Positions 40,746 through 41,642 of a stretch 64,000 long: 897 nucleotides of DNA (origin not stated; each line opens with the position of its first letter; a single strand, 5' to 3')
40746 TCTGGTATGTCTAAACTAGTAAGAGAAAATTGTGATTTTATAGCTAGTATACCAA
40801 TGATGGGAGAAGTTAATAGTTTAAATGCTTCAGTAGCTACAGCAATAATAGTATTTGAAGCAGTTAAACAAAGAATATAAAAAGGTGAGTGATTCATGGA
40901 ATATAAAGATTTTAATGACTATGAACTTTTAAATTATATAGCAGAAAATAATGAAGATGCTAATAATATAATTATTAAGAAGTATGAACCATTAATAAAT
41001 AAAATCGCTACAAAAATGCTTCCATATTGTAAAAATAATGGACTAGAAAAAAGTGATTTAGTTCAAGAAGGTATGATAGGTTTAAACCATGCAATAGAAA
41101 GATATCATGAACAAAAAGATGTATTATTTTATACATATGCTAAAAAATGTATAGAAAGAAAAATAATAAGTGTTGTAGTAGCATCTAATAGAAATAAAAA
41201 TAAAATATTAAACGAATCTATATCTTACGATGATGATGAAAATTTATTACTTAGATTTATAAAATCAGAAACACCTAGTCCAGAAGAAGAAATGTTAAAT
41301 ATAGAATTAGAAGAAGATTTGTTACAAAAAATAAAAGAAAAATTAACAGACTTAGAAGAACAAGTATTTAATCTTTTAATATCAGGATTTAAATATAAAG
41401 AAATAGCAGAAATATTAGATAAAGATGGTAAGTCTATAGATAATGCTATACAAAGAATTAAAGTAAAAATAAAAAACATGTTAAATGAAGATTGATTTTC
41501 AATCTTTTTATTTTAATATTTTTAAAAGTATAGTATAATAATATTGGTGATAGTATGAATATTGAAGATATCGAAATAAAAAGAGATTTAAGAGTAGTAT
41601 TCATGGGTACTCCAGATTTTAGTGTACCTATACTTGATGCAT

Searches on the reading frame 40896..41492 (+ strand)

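Call 27: search_protein_families(library=ncbifam, proteins=[window:40896-41492:+], max_evalue=0.00001)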
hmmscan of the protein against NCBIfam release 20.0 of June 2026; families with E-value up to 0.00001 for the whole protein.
seq(199 aa): 46 families (the best 25 are shown)
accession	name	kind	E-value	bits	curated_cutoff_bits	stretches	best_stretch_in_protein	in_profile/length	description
NF006147.0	PRK08295.1-4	equivalog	3e-33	115.1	212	1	3-196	4-200/201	RNA polymerase factor sigma-70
NF006148.0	PRK08295.1-5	equivalog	6.7e-32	110.6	208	1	2-197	14-212/218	RNA polymerase sporulation sigma factor SigH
TIGR02859.1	spore_sigH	equivalog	2.8e-31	108.5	294.8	1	3-197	1-198/198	RNA polymerase sporulation sigma factor SigH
NF006146.0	PRK08295.1-3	equivalog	3e-30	105.4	414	1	3-195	13-208/218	RNA polymerase factor sigma-70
NF006145.0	PRK08295.1-2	equivalog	3.5e-28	98.4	212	1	2-198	13-212/213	RNA polymerase sporulation sigma factor SigH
TIGR02937.1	sigma70-ECF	superfamily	2.9e-21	75.8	42.9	1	23-196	3-165/165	sigma-70 family RNA polymerase sigma factor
TIGR02479.1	FliA_WhiG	subfamily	4.8e-15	55.9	189.6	1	26-90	1-64/224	FliA/WhiG family RNA polymerase sigma factor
NF005809.0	PRK07670.1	equivalog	1.4e-13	50.9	326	1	14-91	16-92/255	FliA/WhiG family RNA polymerase sigma factor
NF004471.0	PRK05803.1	subfamily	1.4e-13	50.6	252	1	9-159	38-186/235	RNA polymerase sporulation sigma factor SigK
TIGR02835.1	spore_sigmaE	equivalog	2e-13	50.3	348.6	1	9-178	40-209/234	RNA polymerase sporulation sigma factor SigE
NF006158.0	PRK08301.1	equivalog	1.5e-12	47.5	339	1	8-163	46-199/241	RNA polymerase sporulation sigma factor SigE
TIGR02984.1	Sig-70_plancto1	subfamily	4.7e-12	45.9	183.75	1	19-196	5-188/189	RNA polymerase sigma-70 factor, Planctomycetaceae-specific subfamily 1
NF005413.0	PRK06986.1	subfamily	5.3e-12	46.1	201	1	14-90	7-81/241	RNA polymerase sigma factor FliA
TIGR02846.1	spore_sigmaK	equivalog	5.9e-12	45.6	298.65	1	10-160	37-185/227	RNA polymerase sporulation sigma factor SigK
NF006174.0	PRK08311.2-2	equivalog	2.2e-11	43.4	319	1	10-186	19-186/252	RNA polymerase sigma factor SigI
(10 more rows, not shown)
